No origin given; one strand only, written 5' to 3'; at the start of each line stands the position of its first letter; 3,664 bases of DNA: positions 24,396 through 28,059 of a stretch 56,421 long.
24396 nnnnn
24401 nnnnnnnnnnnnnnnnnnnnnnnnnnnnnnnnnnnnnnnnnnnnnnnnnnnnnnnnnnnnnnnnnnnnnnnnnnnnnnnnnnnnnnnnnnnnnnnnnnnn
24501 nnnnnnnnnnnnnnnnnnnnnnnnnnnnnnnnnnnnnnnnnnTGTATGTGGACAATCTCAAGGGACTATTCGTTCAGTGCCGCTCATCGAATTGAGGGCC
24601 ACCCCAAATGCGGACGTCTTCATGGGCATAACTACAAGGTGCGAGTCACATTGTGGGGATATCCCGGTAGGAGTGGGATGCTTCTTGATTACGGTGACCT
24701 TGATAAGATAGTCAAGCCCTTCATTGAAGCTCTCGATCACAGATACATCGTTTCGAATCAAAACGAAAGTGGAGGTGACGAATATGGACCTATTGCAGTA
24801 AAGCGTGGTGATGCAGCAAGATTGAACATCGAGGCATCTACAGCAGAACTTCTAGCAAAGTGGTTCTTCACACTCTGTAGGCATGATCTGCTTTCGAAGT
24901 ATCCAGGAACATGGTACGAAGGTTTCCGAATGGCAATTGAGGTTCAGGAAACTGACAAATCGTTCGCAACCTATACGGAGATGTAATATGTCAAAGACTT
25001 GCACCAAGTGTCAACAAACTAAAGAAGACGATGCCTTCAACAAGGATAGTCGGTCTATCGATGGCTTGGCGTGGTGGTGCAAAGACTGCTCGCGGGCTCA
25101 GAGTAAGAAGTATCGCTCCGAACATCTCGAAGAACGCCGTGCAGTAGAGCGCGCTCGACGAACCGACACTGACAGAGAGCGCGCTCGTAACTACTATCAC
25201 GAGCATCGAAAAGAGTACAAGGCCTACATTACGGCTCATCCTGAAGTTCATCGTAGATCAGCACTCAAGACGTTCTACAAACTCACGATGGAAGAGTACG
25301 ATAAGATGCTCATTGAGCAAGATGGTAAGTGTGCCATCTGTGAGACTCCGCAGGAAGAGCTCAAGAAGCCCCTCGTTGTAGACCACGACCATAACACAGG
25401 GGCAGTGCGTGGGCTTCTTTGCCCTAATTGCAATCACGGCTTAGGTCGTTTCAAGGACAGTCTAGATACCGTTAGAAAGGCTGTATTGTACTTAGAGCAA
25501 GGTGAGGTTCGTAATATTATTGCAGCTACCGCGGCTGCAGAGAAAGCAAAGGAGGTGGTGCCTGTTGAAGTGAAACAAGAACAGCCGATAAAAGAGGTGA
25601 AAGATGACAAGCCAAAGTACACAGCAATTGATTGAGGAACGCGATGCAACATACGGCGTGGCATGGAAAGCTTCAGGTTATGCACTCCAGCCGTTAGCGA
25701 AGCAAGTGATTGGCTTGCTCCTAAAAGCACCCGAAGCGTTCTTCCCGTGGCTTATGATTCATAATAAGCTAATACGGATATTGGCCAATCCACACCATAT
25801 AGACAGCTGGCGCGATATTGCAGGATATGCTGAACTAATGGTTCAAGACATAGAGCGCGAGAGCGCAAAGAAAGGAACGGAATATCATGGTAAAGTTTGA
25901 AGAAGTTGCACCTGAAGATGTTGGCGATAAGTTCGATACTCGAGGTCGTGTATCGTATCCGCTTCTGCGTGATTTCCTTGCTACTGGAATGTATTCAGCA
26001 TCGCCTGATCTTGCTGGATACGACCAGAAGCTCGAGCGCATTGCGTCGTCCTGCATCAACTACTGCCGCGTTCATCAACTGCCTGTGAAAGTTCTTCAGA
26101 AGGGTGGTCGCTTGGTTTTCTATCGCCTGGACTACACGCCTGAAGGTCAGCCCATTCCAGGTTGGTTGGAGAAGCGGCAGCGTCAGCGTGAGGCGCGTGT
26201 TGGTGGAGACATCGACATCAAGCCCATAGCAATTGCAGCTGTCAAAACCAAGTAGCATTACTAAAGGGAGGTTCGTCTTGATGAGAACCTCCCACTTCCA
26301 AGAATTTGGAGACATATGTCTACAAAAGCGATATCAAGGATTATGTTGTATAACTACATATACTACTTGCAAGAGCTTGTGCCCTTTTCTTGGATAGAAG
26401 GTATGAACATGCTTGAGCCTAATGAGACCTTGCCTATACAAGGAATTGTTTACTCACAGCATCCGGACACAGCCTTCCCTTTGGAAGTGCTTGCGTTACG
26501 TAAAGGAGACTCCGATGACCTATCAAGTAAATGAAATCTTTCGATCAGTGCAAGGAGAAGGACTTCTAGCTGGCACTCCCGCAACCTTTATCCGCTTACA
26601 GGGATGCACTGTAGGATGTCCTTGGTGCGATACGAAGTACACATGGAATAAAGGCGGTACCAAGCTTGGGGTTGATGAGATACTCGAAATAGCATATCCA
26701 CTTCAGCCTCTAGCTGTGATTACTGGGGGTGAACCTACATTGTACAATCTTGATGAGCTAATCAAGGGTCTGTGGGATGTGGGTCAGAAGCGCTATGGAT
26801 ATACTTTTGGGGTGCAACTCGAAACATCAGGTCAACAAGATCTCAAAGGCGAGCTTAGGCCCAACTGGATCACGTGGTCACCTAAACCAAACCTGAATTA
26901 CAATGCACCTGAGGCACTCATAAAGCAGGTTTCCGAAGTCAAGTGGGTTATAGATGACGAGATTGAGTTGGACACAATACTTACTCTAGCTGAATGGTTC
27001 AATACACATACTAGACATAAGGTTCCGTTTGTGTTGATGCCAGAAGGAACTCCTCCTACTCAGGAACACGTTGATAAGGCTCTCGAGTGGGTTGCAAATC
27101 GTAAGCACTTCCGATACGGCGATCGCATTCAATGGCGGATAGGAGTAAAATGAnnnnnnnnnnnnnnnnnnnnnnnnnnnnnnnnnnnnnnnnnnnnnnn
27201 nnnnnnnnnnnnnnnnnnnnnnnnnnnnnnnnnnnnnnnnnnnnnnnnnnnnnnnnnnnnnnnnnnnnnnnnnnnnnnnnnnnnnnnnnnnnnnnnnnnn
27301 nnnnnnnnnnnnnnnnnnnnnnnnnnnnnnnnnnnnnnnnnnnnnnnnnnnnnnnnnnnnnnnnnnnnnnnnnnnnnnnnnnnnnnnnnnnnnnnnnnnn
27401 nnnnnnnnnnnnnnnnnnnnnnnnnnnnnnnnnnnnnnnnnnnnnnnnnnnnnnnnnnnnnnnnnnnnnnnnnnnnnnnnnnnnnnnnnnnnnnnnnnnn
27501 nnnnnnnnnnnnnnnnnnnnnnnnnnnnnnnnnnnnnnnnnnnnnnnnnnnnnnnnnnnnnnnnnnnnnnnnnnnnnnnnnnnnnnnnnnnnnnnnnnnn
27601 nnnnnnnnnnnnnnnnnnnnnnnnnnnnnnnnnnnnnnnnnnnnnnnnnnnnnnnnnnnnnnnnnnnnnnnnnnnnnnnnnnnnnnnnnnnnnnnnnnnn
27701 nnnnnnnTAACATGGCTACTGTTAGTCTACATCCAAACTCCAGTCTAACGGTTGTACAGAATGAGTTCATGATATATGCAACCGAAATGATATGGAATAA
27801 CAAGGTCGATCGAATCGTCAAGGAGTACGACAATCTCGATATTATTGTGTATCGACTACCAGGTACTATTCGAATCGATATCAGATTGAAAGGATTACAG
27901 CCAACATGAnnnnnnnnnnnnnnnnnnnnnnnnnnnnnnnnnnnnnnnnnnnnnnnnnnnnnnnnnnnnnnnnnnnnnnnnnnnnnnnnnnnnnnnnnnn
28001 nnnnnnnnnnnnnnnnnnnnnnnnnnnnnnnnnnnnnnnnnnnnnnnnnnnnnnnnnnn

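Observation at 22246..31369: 7-deazaguanine DNA-modification island with non-canonical extra members, fused to the replication module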

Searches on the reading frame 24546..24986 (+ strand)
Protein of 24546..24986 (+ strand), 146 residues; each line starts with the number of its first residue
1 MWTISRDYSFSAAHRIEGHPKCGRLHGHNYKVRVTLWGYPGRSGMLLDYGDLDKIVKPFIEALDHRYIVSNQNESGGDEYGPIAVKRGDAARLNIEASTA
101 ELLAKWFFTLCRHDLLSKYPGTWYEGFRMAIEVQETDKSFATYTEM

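Call 3: search_protein_families(library=pfam, proteins=[window:24546-24986:+], max_evalue=0.01)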
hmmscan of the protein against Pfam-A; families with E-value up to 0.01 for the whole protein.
window:24546-24986:+ (146 aa): 1 family
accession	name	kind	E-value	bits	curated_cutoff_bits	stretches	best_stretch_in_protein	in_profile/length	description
PF01242.24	PTPS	-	1.9e-25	89.6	22.4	1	3-145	1-120/121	6-pyruvoyl tetrahydropterin synthase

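Call 12: search_protein_families(library=ncbifam, proteins=[window:24546-24986:+], max_evalue=0.01)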
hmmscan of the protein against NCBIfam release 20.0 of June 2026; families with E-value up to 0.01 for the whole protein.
window:24546-24986:+ (146 aa): 2 families
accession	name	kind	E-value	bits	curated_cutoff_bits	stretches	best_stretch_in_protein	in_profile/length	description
TIGR00039.1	6PTHBS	subfamily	9e-24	84.2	125.5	1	1-143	1-119/124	6-pyruvoyl tetrahydropterin synthase/6-carboxytetrahydropterin synthase family protein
TIGR03367.1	queuosine_QueD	equivalog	3.2e-23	81.9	89.25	1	4-111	2-90/92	6-carboxytetrahydropterin synthase QueD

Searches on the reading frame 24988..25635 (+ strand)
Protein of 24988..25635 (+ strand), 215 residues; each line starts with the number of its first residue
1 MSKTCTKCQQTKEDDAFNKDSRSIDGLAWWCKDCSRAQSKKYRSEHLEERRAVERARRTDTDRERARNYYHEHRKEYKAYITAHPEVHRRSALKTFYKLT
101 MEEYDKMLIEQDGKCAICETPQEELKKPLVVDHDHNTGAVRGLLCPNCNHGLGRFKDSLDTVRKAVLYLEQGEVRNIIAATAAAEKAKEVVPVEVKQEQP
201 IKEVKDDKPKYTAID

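Call 3: search_protein_families(library=pfam, proteins=[window:24988-25635:+], max_evalue=0.01)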
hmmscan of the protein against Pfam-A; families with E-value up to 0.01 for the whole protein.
window:24988-25635:+ (215 aa): 1 family
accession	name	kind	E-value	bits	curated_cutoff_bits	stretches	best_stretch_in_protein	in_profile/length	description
PF02945.21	Endonuclease_7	-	2.5e-25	88.6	23.6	1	93-170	4-81/82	Recombination endonuclease VII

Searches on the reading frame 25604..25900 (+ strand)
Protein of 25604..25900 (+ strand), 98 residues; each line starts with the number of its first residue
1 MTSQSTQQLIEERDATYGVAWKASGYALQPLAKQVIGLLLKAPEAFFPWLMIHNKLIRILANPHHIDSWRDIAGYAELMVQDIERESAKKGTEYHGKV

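Call 3: search_protein_families(library=pfam, proteins=[window:25604-25900:+], max_evalue=0.01)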
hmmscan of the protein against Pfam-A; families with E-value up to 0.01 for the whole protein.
window:25604-25900:+ (98 aa): 1 family
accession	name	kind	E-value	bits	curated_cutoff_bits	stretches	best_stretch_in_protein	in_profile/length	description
PF19905.4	DUF6378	-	2.2e-07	31.5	27.1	1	7-79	7-77/81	Domain of unknown function (DUF6378)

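Call 5: search_protein_families(library=phrogs, proteins=[window:25604-25900:+], max_evalue=0.01)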
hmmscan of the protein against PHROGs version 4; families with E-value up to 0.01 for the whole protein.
window:25604-25900:+ (98 aa): 6 families
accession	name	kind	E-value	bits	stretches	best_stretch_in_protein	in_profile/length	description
phrog_474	-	other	4e-10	41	1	4-90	134-218/274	phosphofructokinase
phrog_17775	-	unknown function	1.5e-07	32.6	1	5-86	77-161/163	-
phrog_1167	-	other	0.00021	22.6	1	50-81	52-83/169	phosphofructokinase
phrog_16943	-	unknown function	0.00025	22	1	10-83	8-84/166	-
phrog_37386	-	unknown function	0.00092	20.3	1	4-81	92-172/179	-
phrog_6328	-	unknown function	0.0059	17.8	1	51-78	210-237/249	-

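Call 12: search_protein_families(library=ncbifam, proteins=[window:25604-25900:+], max_evalue=0.01)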
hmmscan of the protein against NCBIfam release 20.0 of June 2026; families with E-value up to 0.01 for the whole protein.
window:25604-25900:+ (98 aa): 0 families

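Call 60: search_dna_similar(query=window:25604-25900:+, collection=phages, mode=protein, max_rows=30, max_evalue=0.001, rows=spread)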
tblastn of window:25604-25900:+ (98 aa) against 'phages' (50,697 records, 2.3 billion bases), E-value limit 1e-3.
Records with a match: 108; places in all: 108; records where one place covers at least 80% of the query: 108.
Best place of each record, by identity: <60% 108.
By first word of the organism name: Salmonella 51; Klebsiella 34; Escherichia 12; Flyfo 2; Vibrio 2; Aeromonas 2; Shigella 2; Nitratiruptor 2; Acinetobacter 1.
By host as written in the record: - 23; Klebsiella pneumoniae 19; Salmonella enterica subsp. enterica serovar Typhimurium 7; Salmonella enterica 6; Salmonella sp. 6; Escherichia coli 4; Klebsiella pneumoniae DA591 4; Klebsiella pneumoniae 1119 2; and 26 more.
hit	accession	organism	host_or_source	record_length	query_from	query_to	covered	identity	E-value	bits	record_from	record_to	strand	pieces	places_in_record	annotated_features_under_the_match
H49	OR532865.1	Klebsiella phage RCIP0071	Klebsiella pneumoniae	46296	1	86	88%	39.4%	2e-4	44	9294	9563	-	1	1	hypothetical protein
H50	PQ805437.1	Klebsiella phage RSU-F4K5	Klebsiella michiganensis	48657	3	86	86%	38.6%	5e-6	48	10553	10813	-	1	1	hypothetical protein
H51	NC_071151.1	Klebsiella phage vB_Kpn_ZC2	Klebsiella pneumoniae KP-08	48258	3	86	86%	38.5%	6e-5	45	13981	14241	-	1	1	hypothetical protein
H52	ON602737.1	Klebsiella phage VLCpiS13c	Klebsiella pneumoniae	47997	3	86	86%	38.5%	7e-5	45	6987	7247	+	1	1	hypothetical protein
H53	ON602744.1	Klebsiella phage VLCpiS13b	Klebsiella pneumoniae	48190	3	86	86%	38.5%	5e-4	43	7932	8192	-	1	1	hypothetical protein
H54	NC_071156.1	Klebsiella phage 6991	Klebsiella pneumoniae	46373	3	86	86%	38.5%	6e-4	42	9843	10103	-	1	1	hypothetical protein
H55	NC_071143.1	Flyfo siphovirus Tbat1_6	Pteropus tonganus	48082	3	86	86%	38.5%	1e-3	42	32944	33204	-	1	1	hypothetical protein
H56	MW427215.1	Salmonella phage vB_SpuS_NX263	Salmonella enterica subsp. enterica ...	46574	3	86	86%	37.5%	1e-6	50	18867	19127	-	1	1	hypothetical protein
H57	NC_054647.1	Salmonella phage Akira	Salmonella enterica subsp. enterica ...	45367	3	86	86%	37.5%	2e-6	49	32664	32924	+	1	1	hypothetical protein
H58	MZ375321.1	Salmonella phage seszw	-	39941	3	86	86%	37.5%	3e-6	49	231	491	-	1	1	hypothetical protein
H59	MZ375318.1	Salmonella phage seszw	-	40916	3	86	86%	37.5%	3e-6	49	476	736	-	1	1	hypothetical protein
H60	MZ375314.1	Salmonella phage seszw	-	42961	3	86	86%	37.5%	3e-6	49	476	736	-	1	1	hypothetical protein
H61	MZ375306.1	Salmonella phage seszw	-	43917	3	86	86%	37.5%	3e-6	49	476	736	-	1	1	hypothetical protein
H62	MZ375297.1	Salmonella phage seszw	-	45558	3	86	86%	37.5%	3e-6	49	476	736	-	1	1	hypothetical protein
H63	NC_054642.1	Salmonella phage Seszw_1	Salmonella enterica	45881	3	86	86%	37.5%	3e-6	49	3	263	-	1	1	similar to hypothetical protein; hypothetical protein VPRG 00025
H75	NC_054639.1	Salmonella phage Skate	Salmonella enterica subsp. enterica ...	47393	3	86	86%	36.4%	7e-5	45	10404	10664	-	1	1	hypothetical protein | ribosome_binding_site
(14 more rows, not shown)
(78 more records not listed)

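Call 61: get_annotated_region(hit=H75, flank=5000)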
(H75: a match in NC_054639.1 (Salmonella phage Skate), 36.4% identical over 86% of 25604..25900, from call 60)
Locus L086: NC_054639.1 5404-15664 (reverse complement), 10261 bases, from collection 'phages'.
description: Salmonella phage Skate, complete genome.
organism: Salmonella phage Skate (NCBI taxid 2234035)
taxonomy: Viruses; Duplodnaviria; Heunggongvirae; Uroviricota; Caudoviricetes; Skatevirus; Skatevirus skate
host: Salmonella enterica subsp. enterica serovar Typhimurium; source: soil in the cattle holding pen of cattle harvest facility; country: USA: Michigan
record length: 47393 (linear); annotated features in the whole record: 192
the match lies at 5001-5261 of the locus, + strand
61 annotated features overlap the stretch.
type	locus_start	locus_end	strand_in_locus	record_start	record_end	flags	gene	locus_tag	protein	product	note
CDS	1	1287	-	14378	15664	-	-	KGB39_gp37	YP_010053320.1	hypothetical protein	DUF2213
CDS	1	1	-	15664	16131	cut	-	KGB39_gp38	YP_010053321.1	head decoration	-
regulatory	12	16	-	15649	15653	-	-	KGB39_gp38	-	ribosome_binding_site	CPT_Skate_038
regulatory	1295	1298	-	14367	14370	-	-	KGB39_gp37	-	ribosome_binding_site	CPT_Skate_037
CDS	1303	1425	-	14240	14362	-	-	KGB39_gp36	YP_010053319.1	hypothetical protein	-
regulatory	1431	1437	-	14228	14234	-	-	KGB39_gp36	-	ribosome_binding_site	CPT_Skate_036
CDS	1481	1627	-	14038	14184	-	-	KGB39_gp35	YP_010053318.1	hypothetical protein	-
CDS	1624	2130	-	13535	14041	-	-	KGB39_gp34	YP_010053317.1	HNH endonuclease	-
regulatory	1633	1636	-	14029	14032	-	-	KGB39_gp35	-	ribosome_binding_site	CPT_Skate_035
CDS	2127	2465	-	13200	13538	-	-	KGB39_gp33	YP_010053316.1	hypothetical protein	-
regulatory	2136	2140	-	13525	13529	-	-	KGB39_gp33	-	ribosome_binding_site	CPT_Skate_034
CDS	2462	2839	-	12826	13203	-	-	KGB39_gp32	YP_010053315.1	hypothetical protein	-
regulatory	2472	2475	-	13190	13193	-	-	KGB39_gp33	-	ribosome_binding_site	CPT_Skate_033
CDS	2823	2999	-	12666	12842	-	-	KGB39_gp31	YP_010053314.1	hypothetical protein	-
regulatory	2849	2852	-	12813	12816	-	-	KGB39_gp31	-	ribosome_binding_site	CPT_Skate_032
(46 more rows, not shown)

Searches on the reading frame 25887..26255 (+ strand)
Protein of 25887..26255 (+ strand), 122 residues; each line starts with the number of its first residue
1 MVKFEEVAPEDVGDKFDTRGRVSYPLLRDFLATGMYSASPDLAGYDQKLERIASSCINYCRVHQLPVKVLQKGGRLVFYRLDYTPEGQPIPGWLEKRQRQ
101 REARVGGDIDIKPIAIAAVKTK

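Call 3: search_protein_families(library=pfam, proteins=[window:25887-26255:+], max_evalue=0.01)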
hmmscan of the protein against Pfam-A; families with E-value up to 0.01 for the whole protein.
window:25887-26255:+ (122 aa): 0 families

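Call 5: search_protein_families(library=phrogs, proteins=[window:25887-26255:+], max_evalue=0.01)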
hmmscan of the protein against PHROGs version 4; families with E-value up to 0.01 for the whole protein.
window:25887-26255:+ (122 aa): 0 families

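Call 12: search_protein_families(library=ncbifam, proteins=[window:25887-26255:+], max_evalue=0.01)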
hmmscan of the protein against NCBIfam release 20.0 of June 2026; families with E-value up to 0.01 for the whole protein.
window:25887-26255:+ (122 aa): 0 families

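Call 73: search_solved_structures(query=A4, max_evalue=1)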
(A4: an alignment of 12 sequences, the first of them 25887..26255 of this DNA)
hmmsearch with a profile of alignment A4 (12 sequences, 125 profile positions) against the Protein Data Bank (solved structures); distinct sequences matched with E-value up to 1: 1.
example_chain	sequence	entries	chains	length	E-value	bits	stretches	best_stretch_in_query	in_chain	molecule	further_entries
8rst_A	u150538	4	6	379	0.69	13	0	44-104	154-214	Rap3T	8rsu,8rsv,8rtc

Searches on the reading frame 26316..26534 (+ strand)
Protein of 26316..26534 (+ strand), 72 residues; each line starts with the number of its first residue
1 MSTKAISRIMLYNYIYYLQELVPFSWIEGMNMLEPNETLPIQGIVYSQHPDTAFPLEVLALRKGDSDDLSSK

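Call 37: search_protein_families(library=pfam, proteins=[window:26316-26534:+], max_evalue=0.001)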
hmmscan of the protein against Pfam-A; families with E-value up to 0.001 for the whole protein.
window:26316-26534:+ (72 aa): 0 families

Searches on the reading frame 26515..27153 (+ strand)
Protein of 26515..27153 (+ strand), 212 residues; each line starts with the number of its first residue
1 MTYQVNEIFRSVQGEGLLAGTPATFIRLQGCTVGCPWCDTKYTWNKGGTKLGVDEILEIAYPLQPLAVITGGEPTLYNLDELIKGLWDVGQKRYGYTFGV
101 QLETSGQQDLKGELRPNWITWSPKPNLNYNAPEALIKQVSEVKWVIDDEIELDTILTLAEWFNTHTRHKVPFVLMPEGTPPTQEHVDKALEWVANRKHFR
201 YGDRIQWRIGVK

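Call 3: search_protein_families(library=pfam, proteins=[window:26515-27153:+], max_evalue=0.01)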
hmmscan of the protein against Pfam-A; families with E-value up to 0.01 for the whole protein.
window:26515-27153:+ (212 aa): 2 families
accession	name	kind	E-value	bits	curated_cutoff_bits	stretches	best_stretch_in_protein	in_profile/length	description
PF04055.27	Radical_SAM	-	4.1e-06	27.5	29.5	1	28-86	4-69/166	Radical SAM superfamily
PF13353.11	Fer4_12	-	0.007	17.1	22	0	12-84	1-72/137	4Fe-4S single cluster domain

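Call 5: search_protein_families(library=phrogs, proteins=[window:26515-27153:+], max_evalue=0.01)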
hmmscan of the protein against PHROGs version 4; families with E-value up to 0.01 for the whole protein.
window:26515-27153:+ (212 aa): 1 family
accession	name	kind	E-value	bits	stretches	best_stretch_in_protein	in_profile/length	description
phrog_2076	-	moron, auxiliary metabolic gene and host takeover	1.7e-33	117.2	1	2-196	12-228/247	QueE-like radical SAM domain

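Call 12: search_protein_families(library=ncbifam, proteins=[window:26515-27153:+], max_evalue=0.01)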
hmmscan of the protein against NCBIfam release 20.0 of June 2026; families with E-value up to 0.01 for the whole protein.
window:26515-27153:+ (212 aa): 9 families
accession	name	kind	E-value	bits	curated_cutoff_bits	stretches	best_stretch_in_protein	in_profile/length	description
TIGR04322.1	rSAM_QueE_Ecoli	equivalog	3e-29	102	200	2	9-47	1-39/215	7-carboxy-7-deazaguanine synthase QueE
TIGR04349.1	rSAM_QueE_gams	hypoth_equivalog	5.4e-20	72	300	1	4-111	2-103/210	7-carboxy-7-deazaguanine synthase QueE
TIGR03963.1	rSAM_QueE_Clost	equivalog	6.4e-17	62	260.1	1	3-111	1-107/219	putative 7-carboxy-7-deazaguanine synthase QueE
TIGR03365.1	Bsubt_queE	equivalog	9.8e-15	54.7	206.1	1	3-148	3-161/238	7-carboxy-7-deazaguanine synthase QueE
TIGR04508.1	queE_Cx14CxxC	equivalog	7.4e-13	48.8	240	1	3-201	1-197/208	7-carboxy-7-deazaguanine synthase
TIGR02495.1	NrdG2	equivalog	1.9e-06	27.3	131.15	1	20-106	15-99/193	anaerobic ribonucleoside-triphosphate reductase activating protein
TIGR02493.1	PFLA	equivalog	0.00087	18.7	231.75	1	24-73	17-68/235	pyruvate formate-lyase-activating protein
NF008356.0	PRK11145.1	equivalog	0.0012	18.2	375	1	11-66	9-66/246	pyruvate formate lyase 1-activating protein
TIGR02826.1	RNR_activ_nrdG3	equivalog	0.0048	16.7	151.7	1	26-59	20-54/148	anaerobic ribonucleoside-triphosphate reductase activating protein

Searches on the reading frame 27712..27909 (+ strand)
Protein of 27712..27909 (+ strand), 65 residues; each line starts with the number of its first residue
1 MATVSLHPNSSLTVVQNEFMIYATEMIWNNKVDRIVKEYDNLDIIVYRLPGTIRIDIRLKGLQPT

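Call 4: search_protein_families(library=pfam, proteins=[window:27712-27909:+], max_evalue=0.01)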
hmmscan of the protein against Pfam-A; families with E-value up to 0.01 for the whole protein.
window:27712-27909:+ (65 aa): 0 families

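Call 5: search_protein_families(library=phrogs, proteins=[window:27712-27909:+], max_evalue=0.01)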
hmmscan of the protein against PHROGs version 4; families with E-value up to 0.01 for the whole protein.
window:27712-27909:+ (65 aa): 0 families
